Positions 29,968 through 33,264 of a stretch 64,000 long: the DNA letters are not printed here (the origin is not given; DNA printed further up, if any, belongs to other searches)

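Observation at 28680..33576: Exported, lipid-anchored transhydroxylase-like molybdoenzyme with no obvious quinone- or heme-linked partner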

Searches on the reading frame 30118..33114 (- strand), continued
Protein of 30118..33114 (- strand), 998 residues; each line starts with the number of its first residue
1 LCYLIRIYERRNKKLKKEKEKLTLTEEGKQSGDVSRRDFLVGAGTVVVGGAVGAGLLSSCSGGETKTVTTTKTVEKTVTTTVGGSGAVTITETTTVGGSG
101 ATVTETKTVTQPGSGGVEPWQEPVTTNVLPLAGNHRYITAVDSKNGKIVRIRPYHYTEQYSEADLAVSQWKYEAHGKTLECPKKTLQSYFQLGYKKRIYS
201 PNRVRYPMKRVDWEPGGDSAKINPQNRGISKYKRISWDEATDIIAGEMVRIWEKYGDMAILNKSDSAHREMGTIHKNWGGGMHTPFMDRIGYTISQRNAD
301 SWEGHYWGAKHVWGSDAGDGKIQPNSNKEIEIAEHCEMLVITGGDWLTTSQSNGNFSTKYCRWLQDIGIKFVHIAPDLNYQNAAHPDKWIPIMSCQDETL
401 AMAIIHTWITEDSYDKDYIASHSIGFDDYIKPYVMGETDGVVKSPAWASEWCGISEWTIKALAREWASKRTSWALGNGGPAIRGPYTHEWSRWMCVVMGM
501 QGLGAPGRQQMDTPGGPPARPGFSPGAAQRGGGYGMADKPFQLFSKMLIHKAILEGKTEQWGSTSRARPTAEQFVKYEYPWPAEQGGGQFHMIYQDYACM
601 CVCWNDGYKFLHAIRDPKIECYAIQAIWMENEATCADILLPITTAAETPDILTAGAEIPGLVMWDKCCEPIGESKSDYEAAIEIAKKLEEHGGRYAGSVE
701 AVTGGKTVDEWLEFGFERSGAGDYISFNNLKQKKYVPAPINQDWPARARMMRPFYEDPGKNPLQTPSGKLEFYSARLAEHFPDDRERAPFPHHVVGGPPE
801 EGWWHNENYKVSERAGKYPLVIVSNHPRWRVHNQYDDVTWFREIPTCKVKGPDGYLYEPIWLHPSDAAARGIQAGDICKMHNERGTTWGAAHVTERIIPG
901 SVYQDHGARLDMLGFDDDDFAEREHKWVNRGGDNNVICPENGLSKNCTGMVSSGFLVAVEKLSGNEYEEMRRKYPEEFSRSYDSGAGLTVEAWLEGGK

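Call 6: find_homologous_proteins(query=window:30118-33114:-, max_evalue=1e-10)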
Query window:30118-33114:- (998 aa): 3659 proteins with E <= 1e-10 among 8000 candidates; the best 120 are listed.
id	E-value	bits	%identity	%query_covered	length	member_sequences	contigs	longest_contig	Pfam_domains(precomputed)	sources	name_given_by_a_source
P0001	0.0e+0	2367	100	99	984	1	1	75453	PF21423.3,PF00384.28,PF01568.28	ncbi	-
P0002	0.0e+0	1188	54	98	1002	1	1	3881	PF00384.28,PF01568.28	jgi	-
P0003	0.0e+0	1158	54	98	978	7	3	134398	PF21423.3,PF00384.28,PF01568.28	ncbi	-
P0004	0.0e+0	1119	52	98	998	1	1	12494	PF00384.28,PF01568.28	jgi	-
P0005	0.0e+0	1111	49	98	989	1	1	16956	PF00384.28,PF01568.28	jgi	-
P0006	0.0e+0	1105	50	99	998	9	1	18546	PF00384.28,PF01568.28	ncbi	-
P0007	0.0e+0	1090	52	97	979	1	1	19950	PF21423.3,PF00384.28,PF01568.28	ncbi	ncbi:molybdopterin-dependent oxidoreductase [Chloroflexota bacterium]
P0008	0.0e+0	1075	51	98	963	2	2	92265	PF21423.3,PF00384.28,PF01568.28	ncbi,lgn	-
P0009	0.0e+0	1060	49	97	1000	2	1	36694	PF00384.28,PF01568.28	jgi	jgi:trimethylamine-N-oxide reductase (cytochrome c)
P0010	0.0e+0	1059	52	89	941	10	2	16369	PF21423.3,PF00384.28,PF01568.28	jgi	jgi:anaerobic selenocysteine-containing dehydrogenase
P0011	0.0e+0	1050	48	99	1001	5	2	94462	PF00384.28,PF01568.28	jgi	jgi:trimethylamine-N-oxide reductase (cytochrome c)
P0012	0.0e+0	1043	50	98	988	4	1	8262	PF00384.28,PF01568.28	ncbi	-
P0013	0.0e+0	1038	50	98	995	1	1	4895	PF21423.3,PF00384.28,PF01568.28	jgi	-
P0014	0.0e+0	1038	48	99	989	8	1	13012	PF00384.28,PF01568.28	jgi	jgi:trimethylamine-N-oxide reductase (cytochrome c)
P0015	0.0e+0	1032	52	89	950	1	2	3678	PF00384.28,PF01568.28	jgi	-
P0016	0.0e+0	1029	47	98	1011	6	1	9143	PF00384.28,PF01568.28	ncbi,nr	ncbi:MAG: molybdopterin-dependent oxidoreductase [Clostridia bacterium]|nr:molybdopterin-dependent o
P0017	0.0e+0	1028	49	89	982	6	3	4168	PF00384.28,PF01568.28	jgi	-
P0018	0.0e+0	1026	50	98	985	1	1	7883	PF21423.3,PF00384.28,PF01568.28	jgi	jgi:trimethylamine-N-oxide reductase (cytochrome c)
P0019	0.0e+0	1025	51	99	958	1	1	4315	PF21423.3,PF00384.28,PF01568.28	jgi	-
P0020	0.0e+0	1024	51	89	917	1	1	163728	PF21423.3,PF00384.28,PF01568.28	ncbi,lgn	-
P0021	0.0e+0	1018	49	98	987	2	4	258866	PF21423.3,PF00384.28,PF01568.28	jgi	jgi:anaerobic selenocysteine-containing dehydrogenase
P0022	4.9e-298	1010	48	99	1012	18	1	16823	PF00384.28,PF01568.28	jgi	jgi:trimethylamine-N-oxide reductase (cytochrome c)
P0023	1.0e-296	1005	50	92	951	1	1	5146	PF21423.3,PF00384.28,PF01568.28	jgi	jgi:anaerobic selenocysteine-containing dehydrogenase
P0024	5.5e-296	1003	48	99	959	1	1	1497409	PF21423.3,PF00384.28,PF01568.28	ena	-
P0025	1.8e-295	1001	49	98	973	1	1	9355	PF21423.3,PF00384.28,PF01568.28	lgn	-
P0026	6.9e-293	993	49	99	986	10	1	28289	PF21423.3,PF00384.28,PF01568.28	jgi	jgi:trimethylamine-N-oxide reductase (cytochrome c)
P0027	1.3e-292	992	50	98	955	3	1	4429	PF00384.28,PF01568.28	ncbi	-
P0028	6.1e-292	989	48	98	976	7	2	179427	PF21423.3,PF00384.28,PF01568.28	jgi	jgi:trimethylamine-N-oxide reductase (cytochrome c)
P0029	4.1e-290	983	48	99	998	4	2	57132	PF21423.3,PF00384.28,PF01568.28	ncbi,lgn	-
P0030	3.9e-289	980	48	100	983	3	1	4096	PF21423.3,PF00384.28,PF01568.28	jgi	-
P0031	4.4e-289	980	49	98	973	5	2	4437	PF00384.28,PF01568.28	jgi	-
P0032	8.7e-288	976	47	98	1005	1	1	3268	PF00384.28,PF01568.28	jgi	-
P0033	1.4e-287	975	48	98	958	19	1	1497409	PF00384.28,PF01568.28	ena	-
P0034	1.4e-284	965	50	86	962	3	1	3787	PF21423.3,PF00384.28,PF01568.28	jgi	-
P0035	1.3e-283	962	46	98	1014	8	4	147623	PF00384.28,PF01568.28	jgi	jgi:anaerobic selenocysteine-containing dehydrogenase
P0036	8.2e-282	956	47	99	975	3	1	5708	PF00384.28,PF01568.28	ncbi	-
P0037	3.7e-280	950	48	99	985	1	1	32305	PF00384.28,PF01568.28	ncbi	ncbi:MAG: molybdopterin-dependent oxidoreductase [Eubacteriales bacterium]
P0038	1.8e-279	948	45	97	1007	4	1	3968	PF00384.28,PF01568.28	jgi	-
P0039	1.3e-278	945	46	98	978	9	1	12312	PF00384.28,PF01568.28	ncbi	-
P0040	1.9e-276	938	47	98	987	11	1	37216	PF00384.28,PF01568.28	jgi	jgi:trimethylamine-N-oxide reductase (cytochrome c)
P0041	3.3e-276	937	47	98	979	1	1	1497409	PF00384.28,PF01568.28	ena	-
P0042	1.9e-275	935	47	98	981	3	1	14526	PF00384.28,PF01568.28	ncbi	-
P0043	7.7e-275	933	47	98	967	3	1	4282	PF00384.28,PF01568.28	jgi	-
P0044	1.7e-274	932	47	98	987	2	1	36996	PF00384.28,PF01568.28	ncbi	-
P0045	2.1e-273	928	47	98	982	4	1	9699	PF21423.3,PF00384.28,PF01568.28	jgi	jgi:anaerobic selenocysteine-containing dehydrogenase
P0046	3.9e-272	924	46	98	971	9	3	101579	PF00384.28,PF01568.28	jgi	jgi:anaerobic selenocysteine-containing dehydrogenase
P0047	9.0e-272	923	47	98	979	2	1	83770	PF21423.3,PF00384.28,PF01568.28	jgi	jgi:trimethylamine-N-oxide reductase (cytochrome c)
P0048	9.1e-271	919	47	98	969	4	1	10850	PF00384.28,PF01568.28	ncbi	-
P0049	2.4e-270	918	48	98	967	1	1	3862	PF00384.28,PF01568.28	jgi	-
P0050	5.0e-270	917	48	89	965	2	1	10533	PF21423.3,PF00384.28,PF01568.28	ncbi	-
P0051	9.9e-270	916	45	99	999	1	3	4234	PF21423.3,PF00384.28,PF01568.28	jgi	-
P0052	1.7e-269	915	47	97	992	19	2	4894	PF00384.28,PF01568.28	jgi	-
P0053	4.1e-269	914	46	98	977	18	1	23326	PF21423.3,PF00384.28,PF01568.28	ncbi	-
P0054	2.4e-268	911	47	97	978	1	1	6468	PF21423.3,PF00384.28,PF01568.28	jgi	-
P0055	1.4e-267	909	46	98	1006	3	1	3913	PF00384.28,PF01568.28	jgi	-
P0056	2.4e-267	908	46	99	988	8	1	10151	PF21423.3,PF00384.28,PF01568.28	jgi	jgi:trimethylamine-N-oxide reductase (cytochrome c)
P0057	1.3e-266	906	46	98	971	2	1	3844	PF00384.28,PF01568.28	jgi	-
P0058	1.7e-266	905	50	89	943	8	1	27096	PF21423.3,PF00384.28,PF01568.28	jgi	jgi:trimethylamine-N-oxide reductase (cytochrome c)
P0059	6.6e-266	903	47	96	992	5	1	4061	PF00384.28,PF01568.28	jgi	jgi:trimethylamine-N-oxide reductase (cytochrome c)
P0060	1.1e-265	902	46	98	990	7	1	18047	PF21423.3,PF00384.28,PF01568.28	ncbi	-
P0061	4.8e-265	900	46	99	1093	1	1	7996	PF00384.28,PF01568.28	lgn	-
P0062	8.1e-264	896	46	98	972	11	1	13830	PF21423.3,PF00384.28,PF01568.28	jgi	jgi:trimethylamine-N-oxide reductase (cytochrome c)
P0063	5.4e-263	894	46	98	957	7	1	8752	PF00384.28,PF01568.28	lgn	-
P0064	5.9e-263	893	45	98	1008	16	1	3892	PF00384.28,PF01568.28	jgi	jgi:anaerobic selenocysteine-containing dehydrogenase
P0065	9.3e-263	893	46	98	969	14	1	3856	PF21423.3,PF00384.28,PF01568.28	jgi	-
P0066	1.5e-262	892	46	98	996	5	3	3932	PF00384.28,PF01568.28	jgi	-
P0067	2.1e-262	892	50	86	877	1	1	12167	PF21423.3,PF00384.28,PF01568.28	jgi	jgi:anaerobic selenocysteine-containing dehydrogenase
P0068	6.2e-262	890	49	86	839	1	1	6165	PF21423.3,PF00384.28,PF01568.28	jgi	jgi:trimethylamine-N-oxide reductase (cytochrome c)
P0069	3.4e-261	888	50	86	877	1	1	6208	PF21423.3,PF00384.28,PF01568.28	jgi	jgi:molybdopterin guanine dinucleotide-containing S/N-oxide reductase-like protein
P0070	6.7e-261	887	48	88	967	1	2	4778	PF00384.28,PF01568.28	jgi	jgi:molybdopterin guanine dinucleotide-containing S/N-oxide reductase-like protein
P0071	7.7e-261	886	47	97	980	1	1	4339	PF21423.3,PF00384.28,PF01568.28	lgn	-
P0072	1.2e-260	886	50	86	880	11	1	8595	PF21423.3,PF00384.28,PF01568.28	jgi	jgi:anaerobic selenocysteine-containing dehydrogenase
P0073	1.5e-260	885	44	97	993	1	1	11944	PF00384.28,PF01568.28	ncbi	-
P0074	1.3e-259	882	48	89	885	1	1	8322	PF21423.3,PF00384.28,PF01568.28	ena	-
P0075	3.2e-259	881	45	98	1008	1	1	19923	PF00384.28,PF01568.28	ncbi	-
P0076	3.2e-259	881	49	88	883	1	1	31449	PF21423.3,PF00384.28,PF01568.28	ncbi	ncbi:molybdopterin-dependent oxidoreductase [Moorellaceae bacterium AZ2]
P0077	4.0e-259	881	48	88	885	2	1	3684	PF21423.3,PF00384.28,PF01568.28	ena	-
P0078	6.3e-259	880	48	88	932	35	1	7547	PF21423.3,PF00384.28,PF01568.28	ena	-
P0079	2.2e-258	878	44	98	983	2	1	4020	PF00384.28,PF01568.28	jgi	-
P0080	2.3e-258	878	50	86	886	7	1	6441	PF21423.3,PF00384.28,PF01568.28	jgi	-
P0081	4.9e-258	877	46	97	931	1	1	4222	PF00384.28,PF01568.28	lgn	-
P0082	1.3e-257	876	49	86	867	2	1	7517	PF00384.28,PF01568.28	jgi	jgi:molybdopterin guanine dinucleotide-containing S/N-oxide reductase-like protein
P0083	1.6e-257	875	48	86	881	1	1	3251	PF21423.3,PF00384.28,PF01568.28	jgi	jgi:anaerobic selenocysteine-containing dehydrogenase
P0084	3.0e-257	875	45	98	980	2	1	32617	PF00384.28,PF01568.28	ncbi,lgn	-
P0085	4.3e-257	874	48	88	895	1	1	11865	PF21423.3,PF00384.28,PF01568.28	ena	-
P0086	1.7e-256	872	48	88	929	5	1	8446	PF00384.28,PF01568.28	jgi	jgi:molybdopterin guanine dinucleotide-containing S/N-oxide reductase-like protein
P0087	2.0e-256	872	48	87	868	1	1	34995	PF21423.3,PF00384.28,PF01568.28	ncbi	-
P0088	2.5e-256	871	49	86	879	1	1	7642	PF21423.3,PF00384.28,PF01568.28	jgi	jgi:molybdopterin guanine dinucleotide-containing S/N-oxide reductase-like protein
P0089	3.0e-256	871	50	86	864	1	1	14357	PF21423.3,PF00384.28,PF01568.28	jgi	jgi:trimethylamine-N-oxide reductase (cytochrome c)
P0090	4.7e-256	871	49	86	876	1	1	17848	PF21423.3,PF00384.28,PF01568.28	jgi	-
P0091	5.1e-256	870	47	90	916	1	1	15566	PF21423.3,PF00384.28,PF01568.28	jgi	jgi:trimethylamine-N-oxide reductase (cytochrome c)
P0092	5.5e-256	870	48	90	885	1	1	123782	PF21423.3,PF00384.28,PF01568.28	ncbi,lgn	-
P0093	6.9e-256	870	46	99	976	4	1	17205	PF00384.28,PF01568.28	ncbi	-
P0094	2.1e-255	868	48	89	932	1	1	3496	PF00384.28,PF01568.28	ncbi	-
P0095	4.7e-255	867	45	98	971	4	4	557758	PF00384.28,PF01568.28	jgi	jgi:molybdopterin guanine dinucleotide-containing S/N-oxide reductase-like protein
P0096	7.5e-255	867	49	86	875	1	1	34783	PF21423.3,PF00384.28,PF01568.28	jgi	jgi:trimethylamine-N-oxide reductase (cytochrome c)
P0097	9.9e-255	866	49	86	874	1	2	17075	PF21423.3,PF00384.28,PF01568.28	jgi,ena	-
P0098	1.6e-254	865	49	87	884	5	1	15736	PF21423.3,PF00384.28,PF01568.28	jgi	jgi:trimethylamine-N-oxide reductase (cytochrome c)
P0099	5.3e-254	864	45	95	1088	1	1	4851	PF00384.28,PF01568.28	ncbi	ncbi:molybdopterin-dependent oxidoreductase, partial [Chloroflexota bacterium]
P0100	6.7e-254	863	48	90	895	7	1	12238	PF21423.3,PF00384.28,PF01568.28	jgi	jgi:trimethylamine-N-oxide reductase (cytochrome c)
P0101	1.2e-253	863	48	86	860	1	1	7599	PF21423.3,PF00384.28,PF01568.28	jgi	jgi:anaerobic selenocysteine-containing dehydrogenase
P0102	2.8e-253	861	46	86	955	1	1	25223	PF21423.3,PF00384.28,PF01568.28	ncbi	-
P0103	1.2e-252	859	48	88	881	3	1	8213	PF21423.3,PF00384.28,PF01568.28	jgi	jgi:trimethylamine-N-oxide reductase (cytochrome c)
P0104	1.4e-252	859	48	86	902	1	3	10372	PF21423.3,PF00384.28,PF01568.28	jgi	jgi:molybdopterin guanine dinucleotide-containing S/N-oxide reductase-like protein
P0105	1.8e-252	859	49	88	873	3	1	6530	PF21423.3,PF00384.28,PF01568.28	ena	-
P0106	3.1e-252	858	47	89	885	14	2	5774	PF21423.3,PF00384.28,PF01568.28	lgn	-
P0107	3.2e-252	858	49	86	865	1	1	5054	PF21423.3,PF00384.28,PF01568.28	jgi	jgi:trimethylamine-N-oxide reductase (cytochrome c)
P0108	3.7e-252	858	45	97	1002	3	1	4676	PF21423.3,PF00384.28,PF01568.28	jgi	-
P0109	3.9e-252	858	44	97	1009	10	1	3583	PF00384.28,PF01568.28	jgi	jgi:trimethylamine-N-oxide reductase (cytochrome c)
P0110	5.1e-252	857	49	86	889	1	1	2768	PF21423.3,PF00384.28,PF01568.28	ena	-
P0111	5.2e-252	857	47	89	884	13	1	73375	PF00384.28,PF01568.28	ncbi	ncbi:MAG: molybdopterin-dependent oxidoreductase [Chloroflexota bacterium]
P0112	8.8e-252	856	49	86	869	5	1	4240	PF21423.3,PF00384.28,PF01568.28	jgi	jgi:anaerobic selenocysteine-containing dehydrogenase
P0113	1.0e-251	856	48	86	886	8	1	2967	PF21423.3,PF00384.28,PF01568.28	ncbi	-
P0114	2.4e-251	855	48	88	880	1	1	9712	PF21423.3,PF00384.28,PF01568.28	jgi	jgi:anaerobic selenocysteine-containing dehydrogenase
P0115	4.1e-251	854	49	86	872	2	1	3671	PF21423.3,PF00384.28,PF01568.28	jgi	jgi:molybdopterin guanine dinucleotide-containing S/N-oxide reductase-like protein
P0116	4.4e-251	854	49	86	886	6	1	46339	PF21423.3,PF00384.28,PF01568.28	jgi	-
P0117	8.0e-251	853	48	86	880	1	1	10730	PF21423.3,PF00384.28,PF01568.28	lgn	-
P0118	9.7e-251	853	48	86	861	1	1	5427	PF21423.3,PF00384.28,PF01568.28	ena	-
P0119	4.1e-250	851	49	86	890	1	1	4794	PF21423.3,PF00384.28,PF01568.28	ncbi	-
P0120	7.4e-250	850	48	88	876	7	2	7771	PF21423.3,PF00384.28,PF01568.28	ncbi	ncbi:Pyrogallol hydroxytransferase large subunit [subsurface metagenome]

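Call 8: list_cluster_members(proteins=[P0001, P0003, P0008])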
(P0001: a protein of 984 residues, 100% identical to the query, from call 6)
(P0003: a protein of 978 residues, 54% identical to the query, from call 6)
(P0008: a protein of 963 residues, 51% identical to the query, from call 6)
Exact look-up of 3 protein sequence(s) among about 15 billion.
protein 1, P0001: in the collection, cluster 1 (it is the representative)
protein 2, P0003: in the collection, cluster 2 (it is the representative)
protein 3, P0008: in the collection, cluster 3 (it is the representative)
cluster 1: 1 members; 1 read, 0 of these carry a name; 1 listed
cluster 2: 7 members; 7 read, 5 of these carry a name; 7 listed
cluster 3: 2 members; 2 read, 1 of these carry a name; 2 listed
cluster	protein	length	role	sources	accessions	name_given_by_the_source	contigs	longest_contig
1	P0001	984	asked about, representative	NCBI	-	-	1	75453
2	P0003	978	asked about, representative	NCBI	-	-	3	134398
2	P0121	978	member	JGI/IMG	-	trimethylamine-N-oxide reductase (cytochrome c)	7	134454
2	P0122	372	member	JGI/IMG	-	trimethylamine-N-oxide reductase (cytochrome c)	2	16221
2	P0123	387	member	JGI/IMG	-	trimethylamine-N-oxide reductase (cytochrome c)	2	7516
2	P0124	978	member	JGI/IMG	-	trimethylamine-N-oxide reductase (cytochrome c)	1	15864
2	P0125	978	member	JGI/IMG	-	trimethylamine-N-oxide reductase (cytochrome c)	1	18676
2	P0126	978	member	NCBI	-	-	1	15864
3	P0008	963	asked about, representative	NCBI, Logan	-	-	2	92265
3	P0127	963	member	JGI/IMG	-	molybdopterin guanine dinucleotide-containing S/N-oxide reductase-like protein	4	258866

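Call 13: find_encoding_contigs(protein=P0001, flank=10000, max_places=3)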
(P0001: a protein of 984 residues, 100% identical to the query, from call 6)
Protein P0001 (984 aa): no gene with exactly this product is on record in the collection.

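Call 14: find_related_loci(query=window:30118-32700:-, collection=genome_contigs, flank=8000)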
Query window:30118-32700:- (860 aa) in genome_contigs; peptide patterns used: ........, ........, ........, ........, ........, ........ (x = any residue, [..] = any of these).
5 stretches matched a pattern; 2 encode a relative of the query (tblastn E <= 1e-3); 2 distinct loci.
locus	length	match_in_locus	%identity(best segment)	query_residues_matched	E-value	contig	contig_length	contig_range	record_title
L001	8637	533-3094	60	3-859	0e+0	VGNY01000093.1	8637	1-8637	MAG: Chloroflexi bacterium isolate M_DeepCast_200m_mx_194 M_DeepCast_200m_mx_194_Ga0194113_10015700, whole genome shotgu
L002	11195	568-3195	38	2-858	6e-177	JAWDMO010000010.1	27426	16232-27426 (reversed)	MAG: Nitrososphaeria archaeon isolate F8S.bin.4 NODE_162_length_27426_cov_2.01886, whole genome shotgun sequence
